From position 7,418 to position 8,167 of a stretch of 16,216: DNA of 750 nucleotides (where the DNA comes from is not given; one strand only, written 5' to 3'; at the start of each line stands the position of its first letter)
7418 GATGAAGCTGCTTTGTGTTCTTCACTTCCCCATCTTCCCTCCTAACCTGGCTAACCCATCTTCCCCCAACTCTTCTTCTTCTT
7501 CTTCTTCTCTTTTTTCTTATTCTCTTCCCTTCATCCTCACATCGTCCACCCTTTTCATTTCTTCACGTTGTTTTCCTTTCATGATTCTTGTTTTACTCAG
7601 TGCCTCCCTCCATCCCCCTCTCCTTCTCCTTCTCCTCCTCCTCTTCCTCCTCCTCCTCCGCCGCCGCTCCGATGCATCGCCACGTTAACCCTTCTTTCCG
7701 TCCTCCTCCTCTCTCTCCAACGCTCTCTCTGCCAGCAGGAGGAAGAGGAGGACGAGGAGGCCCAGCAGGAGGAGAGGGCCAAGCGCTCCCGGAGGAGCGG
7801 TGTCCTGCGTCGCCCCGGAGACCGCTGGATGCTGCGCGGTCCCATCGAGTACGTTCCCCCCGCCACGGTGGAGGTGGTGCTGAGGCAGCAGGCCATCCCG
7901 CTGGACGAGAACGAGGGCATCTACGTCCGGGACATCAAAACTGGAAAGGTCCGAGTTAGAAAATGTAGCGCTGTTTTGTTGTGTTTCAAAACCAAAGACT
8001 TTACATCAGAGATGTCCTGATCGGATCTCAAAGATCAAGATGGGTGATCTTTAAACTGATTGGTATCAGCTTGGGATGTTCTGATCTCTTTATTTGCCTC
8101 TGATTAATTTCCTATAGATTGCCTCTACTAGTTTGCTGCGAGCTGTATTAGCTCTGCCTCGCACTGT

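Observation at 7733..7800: Lineage-specific acidic/basic insertion at the exon 8 start, with a NAGNAG tandem acceptor and in-frame alternative AGs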

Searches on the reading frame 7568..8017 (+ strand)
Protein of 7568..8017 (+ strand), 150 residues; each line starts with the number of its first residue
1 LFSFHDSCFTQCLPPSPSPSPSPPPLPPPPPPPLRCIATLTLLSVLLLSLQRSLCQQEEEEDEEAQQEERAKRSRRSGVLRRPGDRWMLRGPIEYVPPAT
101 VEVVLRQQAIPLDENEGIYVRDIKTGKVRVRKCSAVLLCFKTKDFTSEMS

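Call 15: find_homologous_proteins(query=window:7568-8017:+, max_evalue=0.001)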
Query seq(150 aa) (150 aa): 127 proteins with E <= 0.001 among 2849 candidates; the best 120 are listed.
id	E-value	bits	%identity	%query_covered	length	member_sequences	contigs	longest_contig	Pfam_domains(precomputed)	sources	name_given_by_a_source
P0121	5.0e-46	174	90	39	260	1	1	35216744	PF01505.24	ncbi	ncbi:hypothetical protein FQN60_004460, partial [Etheostoma spectabile]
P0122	1.9e-43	165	72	61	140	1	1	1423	PF17796.7,PF01505.24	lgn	-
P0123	1.4e-40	156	93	41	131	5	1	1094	PF17796.7,PF01505.24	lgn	-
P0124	1.5e-39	153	82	49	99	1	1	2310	PF17796.7,PF01505.24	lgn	-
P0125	1.4e-37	146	78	60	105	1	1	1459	PF01505.24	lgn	-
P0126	3.4e-35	139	69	67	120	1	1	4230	PF17796.7,PF01505.24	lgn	-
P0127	1.0e-34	137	68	65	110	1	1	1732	PF17796.7,PF01505.24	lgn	-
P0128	2.7e-33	133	71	60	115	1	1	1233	PF17796.7,PF01505.24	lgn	-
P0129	3.4e-32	129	92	41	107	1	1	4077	PF17796.7,PF01505.24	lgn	-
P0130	3.8e-32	129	84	37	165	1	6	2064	PF17796.7,PF01505.24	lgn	-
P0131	5.0e-32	128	86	38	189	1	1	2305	PF17796.7,PF01505.24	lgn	-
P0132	1.6e-31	127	78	55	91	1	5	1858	PF17796.7,PF01505.24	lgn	-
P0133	3.3e-31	126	55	90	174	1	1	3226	PF17796.7,PF01505.24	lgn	-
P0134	4.7e-31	125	77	53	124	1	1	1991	PF17796.7,PF01505.24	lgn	-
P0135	5.1e-31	125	92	40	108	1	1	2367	PF17796.7,PF01505.24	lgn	-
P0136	5.6e-31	125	84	38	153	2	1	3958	PF17796.7,PF01505.24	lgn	-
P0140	1.9e-29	120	71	57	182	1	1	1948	PF17796.7,PF01505.24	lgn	-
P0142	2.8e-28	116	80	39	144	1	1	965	PF01505.24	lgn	-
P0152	5.1e-26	109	59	68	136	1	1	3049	PF17796.7,PF01505.24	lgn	-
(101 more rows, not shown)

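Call 18: find_encoding_contigs(protein=P0121, flank=6000, max_places=1)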
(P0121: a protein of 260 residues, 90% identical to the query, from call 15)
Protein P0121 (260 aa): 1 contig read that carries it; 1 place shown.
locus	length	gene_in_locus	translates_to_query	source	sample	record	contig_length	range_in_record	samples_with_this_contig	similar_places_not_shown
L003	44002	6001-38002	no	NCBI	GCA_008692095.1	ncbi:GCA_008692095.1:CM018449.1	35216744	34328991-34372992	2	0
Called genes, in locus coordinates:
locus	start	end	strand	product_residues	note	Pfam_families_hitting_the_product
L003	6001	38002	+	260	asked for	PF01505:Vault (weak)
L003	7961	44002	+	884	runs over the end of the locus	-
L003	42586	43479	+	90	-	-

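Call 19: find_encoding_contigs(protein=P0126, flank=3000, max_places=1)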
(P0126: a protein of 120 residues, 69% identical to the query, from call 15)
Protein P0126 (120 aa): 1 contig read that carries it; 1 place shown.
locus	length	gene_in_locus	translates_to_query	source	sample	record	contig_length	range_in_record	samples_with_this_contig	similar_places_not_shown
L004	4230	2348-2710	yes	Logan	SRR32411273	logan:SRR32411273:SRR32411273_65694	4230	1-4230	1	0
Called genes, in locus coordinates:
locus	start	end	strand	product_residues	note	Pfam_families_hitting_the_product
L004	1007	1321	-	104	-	-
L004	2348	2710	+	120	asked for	PF01505:Vault, PF17796:Vault_4 (weak)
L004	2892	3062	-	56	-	-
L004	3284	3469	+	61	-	-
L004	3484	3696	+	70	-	PF17796:Vault_4 (weak), PF17795:Vault_3 (weak)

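Call 20: find_encoding_contigs(protein=P0142, flank=3000, max_places=1)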
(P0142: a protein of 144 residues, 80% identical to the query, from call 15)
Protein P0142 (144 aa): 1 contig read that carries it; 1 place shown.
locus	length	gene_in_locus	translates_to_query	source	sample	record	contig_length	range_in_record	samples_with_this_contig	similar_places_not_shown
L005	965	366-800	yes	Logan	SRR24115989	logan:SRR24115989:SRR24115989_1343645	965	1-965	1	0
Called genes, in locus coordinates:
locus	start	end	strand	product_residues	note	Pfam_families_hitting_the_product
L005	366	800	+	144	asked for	PF01505:Vault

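Call 21: find_encoding_contigs(protein=P0123, flank=3000, max_places=1)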
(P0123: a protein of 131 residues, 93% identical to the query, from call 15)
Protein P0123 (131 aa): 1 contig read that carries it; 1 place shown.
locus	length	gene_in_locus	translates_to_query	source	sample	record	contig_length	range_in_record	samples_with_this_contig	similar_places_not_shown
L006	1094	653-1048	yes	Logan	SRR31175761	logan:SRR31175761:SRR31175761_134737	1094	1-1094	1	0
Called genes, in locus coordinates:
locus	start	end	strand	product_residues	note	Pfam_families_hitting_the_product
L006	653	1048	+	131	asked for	PF01505:Vault, PF17796:Vault_4 (weak)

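Call 39: find_encoding_contigs(protein=P0133, flank=2000, max_places=1)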
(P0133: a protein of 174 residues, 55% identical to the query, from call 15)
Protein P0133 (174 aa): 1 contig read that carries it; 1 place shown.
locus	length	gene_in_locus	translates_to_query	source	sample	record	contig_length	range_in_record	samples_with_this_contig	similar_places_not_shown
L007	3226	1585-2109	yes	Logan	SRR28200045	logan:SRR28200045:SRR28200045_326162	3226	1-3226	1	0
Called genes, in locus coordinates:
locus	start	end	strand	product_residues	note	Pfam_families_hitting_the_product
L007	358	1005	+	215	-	-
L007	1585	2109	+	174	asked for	PF01505:Vault (weak), PF17796:Vault_4 (weak)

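Call 40: find_encoding_contigs(protein=P0136, flank=2000, max_places=1)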
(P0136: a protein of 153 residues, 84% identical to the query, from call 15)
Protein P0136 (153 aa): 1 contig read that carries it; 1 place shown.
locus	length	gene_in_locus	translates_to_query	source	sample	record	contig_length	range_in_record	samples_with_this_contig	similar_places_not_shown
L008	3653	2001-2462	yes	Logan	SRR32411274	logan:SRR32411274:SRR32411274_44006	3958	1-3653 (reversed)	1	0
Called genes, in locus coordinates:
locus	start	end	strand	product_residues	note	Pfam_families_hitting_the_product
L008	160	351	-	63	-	-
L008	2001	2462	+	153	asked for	PF01505:Vault, PF17796:Vault_4 (weak)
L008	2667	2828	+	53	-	-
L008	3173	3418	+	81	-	PF17796:Vault_4, PF17795:Vault_3 (weak)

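Call 41: find_encoding_contigs(protein=P0152, flank=2000, max_places=1)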
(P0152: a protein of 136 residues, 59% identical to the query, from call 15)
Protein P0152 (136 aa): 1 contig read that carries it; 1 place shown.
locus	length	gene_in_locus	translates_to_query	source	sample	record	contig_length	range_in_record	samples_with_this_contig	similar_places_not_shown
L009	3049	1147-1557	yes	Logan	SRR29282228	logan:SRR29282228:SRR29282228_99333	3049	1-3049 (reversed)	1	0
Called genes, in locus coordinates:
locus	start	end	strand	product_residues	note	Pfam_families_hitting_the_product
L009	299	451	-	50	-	-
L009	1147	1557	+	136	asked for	PF01505:Vault, PF17796:Vault_4 (weak)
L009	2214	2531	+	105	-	PF17796:Vault_4, PF17795:Vault_3 (weak)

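Call 42: find_encoding_contigs(protein=P0140, flank=2000, max_places=1)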
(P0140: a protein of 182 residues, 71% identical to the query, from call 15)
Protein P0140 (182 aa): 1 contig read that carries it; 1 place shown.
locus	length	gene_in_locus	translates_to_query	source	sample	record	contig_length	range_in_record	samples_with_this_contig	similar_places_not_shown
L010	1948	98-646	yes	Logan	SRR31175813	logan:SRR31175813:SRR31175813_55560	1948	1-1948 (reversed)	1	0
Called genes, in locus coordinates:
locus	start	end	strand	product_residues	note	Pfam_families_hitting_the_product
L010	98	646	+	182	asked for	PF01505:Vault (weak), PF17796:Vault_4 (weak)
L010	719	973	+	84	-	PF17796:Vault_4, PF17795:Vault_3 (weak)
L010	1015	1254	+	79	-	PF17795:Vault_3, PF11978:MVP_shoulder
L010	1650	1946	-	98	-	?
